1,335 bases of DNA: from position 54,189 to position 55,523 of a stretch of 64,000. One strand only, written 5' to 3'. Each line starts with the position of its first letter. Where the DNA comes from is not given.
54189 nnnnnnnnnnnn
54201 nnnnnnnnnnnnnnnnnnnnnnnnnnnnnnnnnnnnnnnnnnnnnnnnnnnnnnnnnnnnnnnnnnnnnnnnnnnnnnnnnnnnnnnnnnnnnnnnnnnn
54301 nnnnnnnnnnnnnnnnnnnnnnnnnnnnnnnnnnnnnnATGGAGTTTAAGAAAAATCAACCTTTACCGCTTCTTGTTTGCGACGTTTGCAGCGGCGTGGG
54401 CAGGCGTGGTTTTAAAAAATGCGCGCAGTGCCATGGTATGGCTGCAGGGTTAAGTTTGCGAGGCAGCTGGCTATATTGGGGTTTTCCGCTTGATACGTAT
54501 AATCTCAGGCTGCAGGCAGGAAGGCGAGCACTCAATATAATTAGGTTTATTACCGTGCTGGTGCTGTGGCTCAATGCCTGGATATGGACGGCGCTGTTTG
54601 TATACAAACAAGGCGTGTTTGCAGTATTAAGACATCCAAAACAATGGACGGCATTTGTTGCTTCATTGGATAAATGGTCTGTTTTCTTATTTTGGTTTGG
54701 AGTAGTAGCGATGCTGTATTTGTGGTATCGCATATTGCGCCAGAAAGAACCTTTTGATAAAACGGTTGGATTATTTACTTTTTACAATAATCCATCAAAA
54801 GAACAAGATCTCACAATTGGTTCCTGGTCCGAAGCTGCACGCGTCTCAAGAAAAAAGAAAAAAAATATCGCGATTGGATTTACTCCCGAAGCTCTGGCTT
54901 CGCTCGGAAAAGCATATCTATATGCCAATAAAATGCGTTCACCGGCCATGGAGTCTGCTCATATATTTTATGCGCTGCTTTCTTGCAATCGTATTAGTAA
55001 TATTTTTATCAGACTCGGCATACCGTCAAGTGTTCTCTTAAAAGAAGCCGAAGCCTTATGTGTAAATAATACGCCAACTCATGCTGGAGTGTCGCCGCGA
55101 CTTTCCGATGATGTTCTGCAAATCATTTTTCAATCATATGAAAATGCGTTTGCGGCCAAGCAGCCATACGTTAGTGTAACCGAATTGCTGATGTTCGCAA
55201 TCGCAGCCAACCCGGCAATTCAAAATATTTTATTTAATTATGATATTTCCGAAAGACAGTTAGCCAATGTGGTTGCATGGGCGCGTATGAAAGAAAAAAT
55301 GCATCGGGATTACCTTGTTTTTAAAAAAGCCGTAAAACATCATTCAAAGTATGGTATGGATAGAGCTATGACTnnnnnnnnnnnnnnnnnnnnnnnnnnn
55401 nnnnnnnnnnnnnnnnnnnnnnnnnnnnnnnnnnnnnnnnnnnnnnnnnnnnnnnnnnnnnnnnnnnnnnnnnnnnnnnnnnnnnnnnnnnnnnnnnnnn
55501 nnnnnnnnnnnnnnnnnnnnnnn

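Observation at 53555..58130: Remodelled dcw-type cluster: no ftsI/ftsW/mur ligases between ftsL-like and mraY-like genes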

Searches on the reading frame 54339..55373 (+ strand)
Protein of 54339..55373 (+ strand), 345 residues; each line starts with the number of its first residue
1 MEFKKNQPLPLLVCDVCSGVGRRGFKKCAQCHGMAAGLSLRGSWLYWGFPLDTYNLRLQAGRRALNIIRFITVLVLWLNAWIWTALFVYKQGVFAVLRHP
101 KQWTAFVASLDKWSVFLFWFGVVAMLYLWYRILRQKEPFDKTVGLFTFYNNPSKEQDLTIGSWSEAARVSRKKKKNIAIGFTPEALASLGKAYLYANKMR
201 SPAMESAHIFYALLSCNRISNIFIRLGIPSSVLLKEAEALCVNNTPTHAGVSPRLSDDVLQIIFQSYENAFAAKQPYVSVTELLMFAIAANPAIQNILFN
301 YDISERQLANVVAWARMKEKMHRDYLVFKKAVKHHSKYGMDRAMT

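Call 66: search_protein_families(library=pfam, proteins=[window:54339-55373:+], max_evalue=10)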
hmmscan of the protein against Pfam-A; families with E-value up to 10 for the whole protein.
window:54339-55373:+ (345 aa): 3 families
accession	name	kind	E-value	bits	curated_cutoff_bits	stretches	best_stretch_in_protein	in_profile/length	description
PF02861.25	Clp_N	-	0.013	16.1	20.7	1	192-239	1-50/53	Clp amino terminal domain, pathogenicity island component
PF13442.11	Cytochrome_CBB3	-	0.078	13.8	27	1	26-44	12-31/68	Cytochrome C oxidase, cbb3-type, subunit III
PF00684.25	DnaJ_CXXCXGXG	-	0.25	12.1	32.7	1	14-33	44-63/65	DnaJ central domain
